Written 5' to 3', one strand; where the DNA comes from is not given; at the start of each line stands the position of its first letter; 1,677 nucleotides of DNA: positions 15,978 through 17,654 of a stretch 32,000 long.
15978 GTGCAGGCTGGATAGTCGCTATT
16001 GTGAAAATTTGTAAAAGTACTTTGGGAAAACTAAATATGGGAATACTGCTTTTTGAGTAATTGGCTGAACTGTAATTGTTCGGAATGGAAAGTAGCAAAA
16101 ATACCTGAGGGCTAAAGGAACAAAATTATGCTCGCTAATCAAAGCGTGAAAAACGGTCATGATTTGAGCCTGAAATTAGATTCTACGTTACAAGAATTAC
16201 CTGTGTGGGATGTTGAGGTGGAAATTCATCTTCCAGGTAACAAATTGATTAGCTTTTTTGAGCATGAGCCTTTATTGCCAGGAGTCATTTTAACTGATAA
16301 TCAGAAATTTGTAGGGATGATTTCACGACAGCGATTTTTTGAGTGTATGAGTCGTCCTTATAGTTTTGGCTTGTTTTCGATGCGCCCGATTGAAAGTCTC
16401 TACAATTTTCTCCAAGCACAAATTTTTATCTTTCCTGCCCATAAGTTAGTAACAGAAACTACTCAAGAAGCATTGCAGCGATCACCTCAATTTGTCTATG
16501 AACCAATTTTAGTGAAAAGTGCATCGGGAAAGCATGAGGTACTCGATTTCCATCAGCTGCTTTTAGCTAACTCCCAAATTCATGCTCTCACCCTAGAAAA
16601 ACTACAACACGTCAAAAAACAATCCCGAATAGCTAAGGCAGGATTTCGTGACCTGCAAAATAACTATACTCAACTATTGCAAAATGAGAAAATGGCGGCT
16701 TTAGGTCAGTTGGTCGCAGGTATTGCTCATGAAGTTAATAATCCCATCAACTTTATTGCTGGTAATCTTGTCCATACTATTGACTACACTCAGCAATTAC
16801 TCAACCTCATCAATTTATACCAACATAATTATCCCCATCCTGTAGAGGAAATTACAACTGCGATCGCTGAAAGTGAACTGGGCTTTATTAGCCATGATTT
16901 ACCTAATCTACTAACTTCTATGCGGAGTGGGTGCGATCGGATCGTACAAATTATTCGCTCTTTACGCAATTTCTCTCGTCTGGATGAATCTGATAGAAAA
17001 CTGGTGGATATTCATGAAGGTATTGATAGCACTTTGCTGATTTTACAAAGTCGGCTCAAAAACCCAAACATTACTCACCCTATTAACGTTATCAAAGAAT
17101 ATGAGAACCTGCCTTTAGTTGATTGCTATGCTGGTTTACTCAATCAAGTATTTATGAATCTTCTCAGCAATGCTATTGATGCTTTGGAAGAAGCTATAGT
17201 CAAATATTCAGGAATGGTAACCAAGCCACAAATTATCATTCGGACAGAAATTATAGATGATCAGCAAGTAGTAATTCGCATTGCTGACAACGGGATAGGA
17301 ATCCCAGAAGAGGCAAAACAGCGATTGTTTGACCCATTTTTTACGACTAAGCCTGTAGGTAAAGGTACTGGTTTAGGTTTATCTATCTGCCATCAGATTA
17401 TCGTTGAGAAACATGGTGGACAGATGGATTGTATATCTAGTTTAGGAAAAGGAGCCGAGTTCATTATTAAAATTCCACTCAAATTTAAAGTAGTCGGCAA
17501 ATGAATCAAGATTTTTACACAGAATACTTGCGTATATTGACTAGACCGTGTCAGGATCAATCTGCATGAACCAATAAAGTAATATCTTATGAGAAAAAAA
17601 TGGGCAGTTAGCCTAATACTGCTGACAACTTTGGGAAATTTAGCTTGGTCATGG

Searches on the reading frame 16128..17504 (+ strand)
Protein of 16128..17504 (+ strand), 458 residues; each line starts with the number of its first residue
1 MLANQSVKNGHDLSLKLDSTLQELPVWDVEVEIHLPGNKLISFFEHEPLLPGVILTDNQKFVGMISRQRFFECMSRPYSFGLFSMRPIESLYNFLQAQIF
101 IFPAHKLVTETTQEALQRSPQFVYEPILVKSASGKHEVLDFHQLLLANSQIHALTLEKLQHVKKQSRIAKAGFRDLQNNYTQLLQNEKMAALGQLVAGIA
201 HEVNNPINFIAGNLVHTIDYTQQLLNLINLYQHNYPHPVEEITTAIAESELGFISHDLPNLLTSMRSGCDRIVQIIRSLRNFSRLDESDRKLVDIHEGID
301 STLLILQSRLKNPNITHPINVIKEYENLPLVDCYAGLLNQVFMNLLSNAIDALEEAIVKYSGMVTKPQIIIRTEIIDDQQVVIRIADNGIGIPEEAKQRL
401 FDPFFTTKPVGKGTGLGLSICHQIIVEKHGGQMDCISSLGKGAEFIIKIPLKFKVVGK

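Call 7: search_protein_families(library=pfam, proteins=[window:16128-17504:+])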
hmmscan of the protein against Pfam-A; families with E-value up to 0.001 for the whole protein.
window:16128-17504:+ (458 aa): 3 families
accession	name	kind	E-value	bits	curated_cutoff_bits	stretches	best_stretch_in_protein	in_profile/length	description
PF02518.31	HATPase_c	-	2.5e-26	92.7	26.4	1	337-452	5-110/111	Histidine kinase-, DNA gyrase B-, and HSP90-like ATPase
PF00512.31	HisKA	-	2.9e-08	34.1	26.9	0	192-214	2-24/66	His Kinase A (phospho-acceptor) domain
PF14501.12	HATPase_c_5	-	0.00031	21.1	22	1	340-436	8-89/102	GHKL domain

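Call 37: find_encoding_contigs(protein=window:16128-17504:+, flank=3000, max_places=5)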
Protein window:16128-17504:+ (458 aa): 24 contigs read that carry it; 5 places shown.
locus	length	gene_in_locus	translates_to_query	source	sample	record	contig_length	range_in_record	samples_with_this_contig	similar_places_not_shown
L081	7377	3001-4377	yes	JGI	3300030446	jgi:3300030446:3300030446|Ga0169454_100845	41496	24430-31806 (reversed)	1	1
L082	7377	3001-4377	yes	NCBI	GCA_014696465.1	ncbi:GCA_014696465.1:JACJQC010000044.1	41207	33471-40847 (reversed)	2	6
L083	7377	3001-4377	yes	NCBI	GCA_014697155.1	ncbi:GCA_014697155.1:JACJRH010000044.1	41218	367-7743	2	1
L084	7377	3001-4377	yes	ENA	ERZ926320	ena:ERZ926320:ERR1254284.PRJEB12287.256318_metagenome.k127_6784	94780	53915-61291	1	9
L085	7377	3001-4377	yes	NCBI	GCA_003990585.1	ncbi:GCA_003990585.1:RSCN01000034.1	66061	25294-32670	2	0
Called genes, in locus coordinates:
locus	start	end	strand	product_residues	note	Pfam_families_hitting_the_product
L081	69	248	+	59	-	-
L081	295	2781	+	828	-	PF12770:CHAT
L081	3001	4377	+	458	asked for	PF00512:HisKA (faint), PF02518:HATPase_c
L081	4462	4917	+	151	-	PF09912:DUF2141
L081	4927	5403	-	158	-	PF13513:HEAT_EZ (faint), PF02985:HEAT (faint), PF13646:HEAT_2 (weak), PF03130:HEAT_PBS (faint), PF12717:Cnd1, PF13646:HEAT_2 (weak)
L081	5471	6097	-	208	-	PF01471:PG_binding_1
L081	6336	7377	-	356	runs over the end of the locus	PF00892:EamA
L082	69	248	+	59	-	-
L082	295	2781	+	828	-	PF12770:CHAT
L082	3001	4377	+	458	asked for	PF00512:HisKA (faint), PF02518:HATPase_c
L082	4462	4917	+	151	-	PF09912:DUF2141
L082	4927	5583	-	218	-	PF03130:HEAT_PBS (faint), PF13513:HEAT_EZ (faint), PF02985:HEAT (faint), PF13646:HEAT_2 (weak), PF12717:Cnd1 (weak), PF13646:HEAT_2 (weak)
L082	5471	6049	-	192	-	PF01471:PG_binding_1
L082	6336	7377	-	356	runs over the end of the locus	PF00892:EamA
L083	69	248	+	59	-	-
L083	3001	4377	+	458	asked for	PF00512:HisKA (faint), PF02518:HATPase_c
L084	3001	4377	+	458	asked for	PF00512:HisKA (faint), PF02518:HATPase_c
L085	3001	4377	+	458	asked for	PF00512:HisKA (faint), PF02518:HATPase_c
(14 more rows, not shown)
